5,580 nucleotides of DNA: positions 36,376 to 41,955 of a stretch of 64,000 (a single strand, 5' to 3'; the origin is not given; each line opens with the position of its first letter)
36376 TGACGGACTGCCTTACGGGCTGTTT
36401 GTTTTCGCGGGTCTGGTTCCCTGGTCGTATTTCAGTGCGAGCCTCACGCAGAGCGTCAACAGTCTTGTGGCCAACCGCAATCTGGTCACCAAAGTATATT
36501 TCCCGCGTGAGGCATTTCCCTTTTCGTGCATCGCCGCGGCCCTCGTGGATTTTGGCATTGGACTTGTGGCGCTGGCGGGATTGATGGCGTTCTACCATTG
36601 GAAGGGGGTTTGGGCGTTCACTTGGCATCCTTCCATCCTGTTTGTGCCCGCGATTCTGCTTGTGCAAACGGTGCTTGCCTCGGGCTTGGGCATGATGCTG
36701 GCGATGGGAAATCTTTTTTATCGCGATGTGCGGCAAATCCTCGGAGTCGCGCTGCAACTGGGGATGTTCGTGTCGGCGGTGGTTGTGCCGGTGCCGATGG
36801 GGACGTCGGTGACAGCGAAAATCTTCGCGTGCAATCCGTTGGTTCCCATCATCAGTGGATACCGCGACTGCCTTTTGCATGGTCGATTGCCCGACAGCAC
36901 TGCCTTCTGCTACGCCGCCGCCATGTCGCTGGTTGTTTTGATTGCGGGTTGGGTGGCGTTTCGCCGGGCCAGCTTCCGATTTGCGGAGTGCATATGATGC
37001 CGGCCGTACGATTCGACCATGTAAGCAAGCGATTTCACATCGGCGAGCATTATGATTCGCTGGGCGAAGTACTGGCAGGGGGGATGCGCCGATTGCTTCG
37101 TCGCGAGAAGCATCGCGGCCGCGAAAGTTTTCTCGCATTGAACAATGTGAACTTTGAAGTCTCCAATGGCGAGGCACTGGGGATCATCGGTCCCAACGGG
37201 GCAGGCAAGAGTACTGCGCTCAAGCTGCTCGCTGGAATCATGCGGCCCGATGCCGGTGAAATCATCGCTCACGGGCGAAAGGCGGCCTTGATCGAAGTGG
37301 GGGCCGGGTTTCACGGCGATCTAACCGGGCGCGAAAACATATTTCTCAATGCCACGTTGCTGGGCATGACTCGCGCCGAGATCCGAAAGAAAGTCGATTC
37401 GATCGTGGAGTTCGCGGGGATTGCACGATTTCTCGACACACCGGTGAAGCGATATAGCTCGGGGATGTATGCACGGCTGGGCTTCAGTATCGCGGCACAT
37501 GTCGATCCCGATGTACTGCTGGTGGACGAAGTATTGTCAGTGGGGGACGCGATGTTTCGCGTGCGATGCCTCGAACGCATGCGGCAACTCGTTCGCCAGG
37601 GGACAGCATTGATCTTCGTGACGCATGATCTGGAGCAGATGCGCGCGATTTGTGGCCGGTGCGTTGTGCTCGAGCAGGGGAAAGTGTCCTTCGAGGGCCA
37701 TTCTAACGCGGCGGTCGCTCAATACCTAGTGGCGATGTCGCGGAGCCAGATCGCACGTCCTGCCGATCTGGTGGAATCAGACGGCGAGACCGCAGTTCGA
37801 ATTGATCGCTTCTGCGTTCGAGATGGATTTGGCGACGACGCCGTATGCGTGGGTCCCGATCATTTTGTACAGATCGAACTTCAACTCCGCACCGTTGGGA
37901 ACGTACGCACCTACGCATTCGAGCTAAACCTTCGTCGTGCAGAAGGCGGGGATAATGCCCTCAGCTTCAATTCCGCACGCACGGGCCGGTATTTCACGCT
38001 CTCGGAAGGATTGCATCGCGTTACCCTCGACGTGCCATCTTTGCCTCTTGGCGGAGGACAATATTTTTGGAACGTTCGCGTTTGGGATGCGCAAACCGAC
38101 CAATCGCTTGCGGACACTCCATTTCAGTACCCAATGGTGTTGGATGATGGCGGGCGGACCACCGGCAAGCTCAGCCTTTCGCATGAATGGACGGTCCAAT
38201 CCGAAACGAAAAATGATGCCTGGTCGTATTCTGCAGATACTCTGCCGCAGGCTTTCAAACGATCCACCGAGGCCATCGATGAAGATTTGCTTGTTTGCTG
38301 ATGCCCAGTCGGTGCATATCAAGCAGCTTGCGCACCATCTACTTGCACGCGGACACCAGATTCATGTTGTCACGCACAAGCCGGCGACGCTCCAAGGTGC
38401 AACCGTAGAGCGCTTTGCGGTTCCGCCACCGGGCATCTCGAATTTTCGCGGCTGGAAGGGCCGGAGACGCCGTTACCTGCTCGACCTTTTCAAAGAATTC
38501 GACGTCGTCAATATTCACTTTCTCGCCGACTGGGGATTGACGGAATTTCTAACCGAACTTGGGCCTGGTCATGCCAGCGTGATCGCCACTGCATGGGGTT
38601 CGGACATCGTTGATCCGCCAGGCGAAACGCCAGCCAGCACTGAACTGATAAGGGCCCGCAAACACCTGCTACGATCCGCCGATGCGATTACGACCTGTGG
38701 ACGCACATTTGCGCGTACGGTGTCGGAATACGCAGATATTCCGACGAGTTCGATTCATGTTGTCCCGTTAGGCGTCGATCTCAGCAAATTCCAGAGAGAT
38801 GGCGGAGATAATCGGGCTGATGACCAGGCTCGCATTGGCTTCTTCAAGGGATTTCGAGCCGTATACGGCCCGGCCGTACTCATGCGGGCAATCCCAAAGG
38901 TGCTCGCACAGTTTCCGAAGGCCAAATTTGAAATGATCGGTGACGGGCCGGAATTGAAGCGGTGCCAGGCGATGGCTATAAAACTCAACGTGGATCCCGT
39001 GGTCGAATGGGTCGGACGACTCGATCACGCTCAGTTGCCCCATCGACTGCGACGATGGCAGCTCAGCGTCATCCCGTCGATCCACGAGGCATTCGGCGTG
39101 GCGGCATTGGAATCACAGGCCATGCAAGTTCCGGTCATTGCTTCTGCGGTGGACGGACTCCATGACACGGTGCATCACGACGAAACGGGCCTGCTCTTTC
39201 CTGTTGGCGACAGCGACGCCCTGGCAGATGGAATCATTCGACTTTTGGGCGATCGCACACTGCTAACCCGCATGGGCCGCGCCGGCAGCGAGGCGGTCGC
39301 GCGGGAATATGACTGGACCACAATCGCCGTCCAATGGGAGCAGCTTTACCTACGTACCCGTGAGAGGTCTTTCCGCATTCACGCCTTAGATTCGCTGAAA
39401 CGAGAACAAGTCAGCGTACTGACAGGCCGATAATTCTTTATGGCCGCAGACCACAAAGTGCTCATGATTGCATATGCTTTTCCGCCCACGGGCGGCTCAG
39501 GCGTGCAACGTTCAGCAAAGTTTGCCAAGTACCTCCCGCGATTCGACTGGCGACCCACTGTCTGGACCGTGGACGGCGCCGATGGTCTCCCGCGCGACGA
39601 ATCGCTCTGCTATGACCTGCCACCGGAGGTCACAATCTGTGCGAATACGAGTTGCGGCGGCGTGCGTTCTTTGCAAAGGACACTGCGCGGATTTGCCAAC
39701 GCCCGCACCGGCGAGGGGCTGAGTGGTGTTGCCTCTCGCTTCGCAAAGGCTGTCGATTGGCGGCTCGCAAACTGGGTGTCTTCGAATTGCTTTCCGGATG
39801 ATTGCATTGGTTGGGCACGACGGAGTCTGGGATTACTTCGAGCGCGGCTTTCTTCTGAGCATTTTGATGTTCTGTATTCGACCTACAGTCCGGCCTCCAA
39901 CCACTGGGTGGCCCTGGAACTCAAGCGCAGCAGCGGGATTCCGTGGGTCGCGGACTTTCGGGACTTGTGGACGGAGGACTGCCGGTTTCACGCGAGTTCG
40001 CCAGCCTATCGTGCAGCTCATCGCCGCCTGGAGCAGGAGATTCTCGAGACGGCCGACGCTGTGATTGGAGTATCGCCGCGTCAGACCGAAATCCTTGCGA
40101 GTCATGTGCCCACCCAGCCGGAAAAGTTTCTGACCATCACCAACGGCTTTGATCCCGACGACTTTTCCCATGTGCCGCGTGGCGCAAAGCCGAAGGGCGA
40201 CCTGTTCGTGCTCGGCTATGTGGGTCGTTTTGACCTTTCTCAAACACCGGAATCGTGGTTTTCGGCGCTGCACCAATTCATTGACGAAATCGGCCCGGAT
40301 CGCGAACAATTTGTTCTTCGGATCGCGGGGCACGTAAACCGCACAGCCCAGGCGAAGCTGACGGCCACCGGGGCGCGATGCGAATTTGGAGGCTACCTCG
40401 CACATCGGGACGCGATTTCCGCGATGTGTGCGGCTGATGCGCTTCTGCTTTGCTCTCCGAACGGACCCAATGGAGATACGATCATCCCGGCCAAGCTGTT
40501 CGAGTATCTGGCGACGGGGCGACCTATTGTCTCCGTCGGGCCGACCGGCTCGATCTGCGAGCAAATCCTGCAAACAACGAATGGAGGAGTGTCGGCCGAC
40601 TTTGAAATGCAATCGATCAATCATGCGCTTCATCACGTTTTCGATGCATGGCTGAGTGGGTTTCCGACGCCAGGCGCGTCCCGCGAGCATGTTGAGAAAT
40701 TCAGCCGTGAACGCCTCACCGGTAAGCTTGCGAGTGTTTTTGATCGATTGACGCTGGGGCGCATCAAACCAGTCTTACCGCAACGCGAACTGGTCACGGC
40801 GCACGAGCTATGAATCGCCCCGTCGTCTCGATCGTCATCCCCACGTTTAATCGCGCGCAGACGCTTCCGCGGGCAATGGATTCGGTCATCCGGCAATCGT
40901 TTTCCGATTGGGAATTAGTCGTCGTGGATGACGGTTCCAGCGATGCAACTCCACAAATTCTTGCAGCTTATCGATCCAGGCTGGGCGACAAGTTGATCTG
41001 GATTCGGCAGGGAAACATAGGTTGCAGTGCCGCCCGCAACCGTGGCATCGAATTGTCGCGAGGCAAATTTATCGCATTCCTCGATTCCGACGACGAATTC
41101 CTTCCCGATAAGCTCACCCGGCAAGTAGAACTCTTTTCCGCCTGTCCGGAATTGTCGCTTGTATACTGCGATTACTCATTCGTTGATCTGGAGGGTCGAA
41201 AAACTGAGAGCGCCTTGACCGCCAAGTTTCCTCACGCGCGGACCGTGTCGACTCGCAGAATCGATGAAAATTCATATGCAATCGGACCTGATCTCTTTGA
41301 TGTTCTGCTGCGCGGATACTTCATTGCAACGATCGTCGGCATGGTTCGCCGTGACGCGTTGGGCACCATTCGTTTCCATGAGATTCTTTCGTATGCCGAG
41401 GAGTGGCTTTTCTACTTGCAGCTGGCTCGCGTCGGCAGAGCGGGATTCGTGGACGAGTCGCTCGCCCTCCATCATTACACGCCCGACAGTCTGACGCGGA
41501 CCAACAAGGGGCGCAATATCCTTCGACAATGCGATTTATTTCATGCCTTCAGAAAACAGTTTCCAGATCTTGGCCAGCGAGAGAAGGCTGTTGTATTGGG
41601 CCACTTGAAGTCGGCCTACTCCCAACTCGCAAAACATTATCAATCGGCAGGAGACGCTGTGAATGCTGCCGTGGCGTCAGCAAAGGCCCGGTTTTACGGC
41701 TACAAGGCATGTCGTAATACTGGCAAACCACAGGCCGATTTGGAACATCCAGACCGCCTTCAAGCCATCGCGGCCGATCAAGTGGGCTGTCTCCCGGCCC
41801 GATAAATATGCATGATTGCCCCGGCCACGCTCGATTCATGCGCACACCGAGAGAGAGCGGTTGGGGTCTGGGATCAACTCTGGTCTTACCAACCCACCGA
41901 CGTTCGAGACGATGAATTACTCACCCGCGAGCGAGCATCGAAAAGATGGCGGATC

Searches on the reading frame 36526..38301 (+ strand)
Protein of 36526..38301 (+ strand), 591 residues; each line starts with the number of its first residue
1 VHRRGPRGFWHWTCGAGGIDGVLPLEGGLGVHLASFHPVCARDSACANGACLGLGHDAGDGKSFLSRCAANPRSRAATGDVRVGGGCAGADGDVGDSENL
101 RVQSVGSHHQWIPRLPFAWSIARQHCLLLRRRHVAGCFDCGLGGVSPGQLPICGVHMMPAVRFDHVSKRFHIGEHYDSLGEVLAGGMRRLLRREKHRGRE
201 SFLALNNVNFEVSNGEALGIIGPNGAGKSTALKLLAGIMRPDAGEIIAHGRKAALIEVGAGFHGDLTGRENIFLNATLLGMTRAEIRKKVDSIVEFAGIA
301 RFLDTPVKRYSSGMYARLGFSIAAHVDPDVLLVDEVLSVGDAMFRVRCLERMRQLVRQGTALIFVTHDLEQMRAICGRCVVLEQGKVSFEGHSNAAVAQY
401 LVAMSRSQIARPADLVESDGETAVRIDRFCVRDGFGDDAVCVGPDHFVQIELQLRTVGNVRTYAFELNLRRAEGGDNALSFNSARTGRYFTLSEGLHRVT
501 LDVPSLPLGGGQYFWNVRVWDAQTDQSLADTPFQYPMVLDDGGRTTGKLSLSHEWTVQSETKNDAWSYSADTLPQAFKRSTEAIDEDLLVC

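Call 82: search_protein_families(library=pfam, proteins=[window:36526-38301:+], max_evalue=0.001)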
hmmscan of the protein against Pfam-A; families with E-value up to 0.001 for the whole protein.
window:36526-38301:+ (591 aa): 2 families
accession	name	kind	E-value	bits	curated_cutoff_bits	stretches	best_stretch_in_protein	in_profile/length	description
PF00005.33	ABC_tran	-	7.7e-21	75.6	25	1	205-336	1-135/137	ABC transporter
PF13304.12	AAA_21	-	0.00067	20.3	27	0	219-238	3-22/304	AAA domain, putative AbiEii toxin, Type IV TA system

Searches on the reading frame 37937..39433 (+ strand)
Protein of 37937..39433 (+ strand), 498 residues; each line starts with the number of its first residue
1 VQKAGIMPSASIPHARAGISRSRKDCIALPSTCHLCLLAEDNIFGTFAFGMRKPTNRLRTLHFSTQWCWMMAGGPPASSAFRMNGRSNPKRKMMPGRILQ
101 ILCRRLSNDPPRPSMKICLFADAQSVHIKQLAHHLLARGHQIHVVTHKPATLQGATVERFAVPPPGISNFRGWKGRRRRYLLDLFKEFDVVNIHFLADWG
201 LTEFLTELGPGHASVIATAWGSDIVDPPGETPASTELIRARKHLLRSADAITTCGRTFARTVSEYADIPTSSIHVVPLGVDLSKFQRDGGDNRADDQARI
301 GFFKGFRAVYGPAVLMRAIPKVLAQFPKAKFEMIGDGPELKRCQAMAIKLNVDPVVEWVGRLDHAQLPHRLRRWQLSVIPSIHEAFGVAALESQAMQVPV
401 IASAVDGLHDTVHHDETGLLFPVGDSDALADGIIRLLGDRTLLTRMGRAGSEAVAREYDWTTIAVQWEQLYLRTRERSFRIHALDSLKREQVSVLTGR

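Call 82: search_protein_families(library=pfam, proteins=[window:37937-39433:+], max_evalue=0.001)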
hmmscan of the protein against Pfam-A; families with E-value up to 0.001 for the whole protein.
window:37937-39433:+ (498 aa): 7 families
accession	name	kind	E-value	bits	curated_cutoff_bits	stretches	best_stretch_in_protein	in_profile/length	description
PF00534.26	Glycos_transf_1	-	3.8e-32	111.6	26.4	1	293-451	11-170/172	Glycosyl transferases group 1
PF13692.12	Glyco_trans_1_4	-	4.4e-27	95.5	27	1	299-439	3-142/142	Glycosyl transferases group 1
PF13439.12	Glyco_transf_4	-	1e-18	68.4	28.5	1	125-283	5-169/170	Glycosyltransferase Family 4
PF13477.12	Glyco_trans_4_2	-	7.7e-12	46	23.4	1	116-252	1-136/139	Glycosyl transferase 4-like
PF13579.12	Glyco_trans_4_4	-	1.9e-10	41.8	29.7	1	125-279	4-158/158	Glycosyl transferase 4-like domain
PF20706.3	GT4-conflict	-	2.5e-08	33.8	26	1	361-460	269-378/385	Family 4 Glycosyltransferase in conflict systems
PF13524.12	Glyco_trans_1_2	-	0.00026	21.4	25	1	324-468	10-143/144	Glycosyl transferase-like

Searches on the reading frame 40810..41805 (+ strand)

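Call 82: search_protein_families(library=pfam, proteins=[window:40810-41805:+], max_evalue=0.001)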
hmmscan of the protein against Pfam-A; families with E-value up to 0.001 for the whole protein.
window:40810-41805:+ (331 aa): 3 families
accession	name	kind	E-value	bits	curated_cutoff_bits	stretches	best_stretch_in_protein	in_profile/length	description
PF00535.33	Glycos_transf_2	-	2.5e-34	119.1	23.3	1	7-126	1-121/168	Glycosyl transferase family 2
PF10111.15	Glyco_tranf_2_2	-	2.4e-10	40.8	27.3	1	7-109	1-106/276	Glycosyltransferase like family 2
PF13641.12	Glyco_tranf_2_3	-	5.3e-09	36.9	27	1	5-111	2-112/230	Glycosyltransferase like family 2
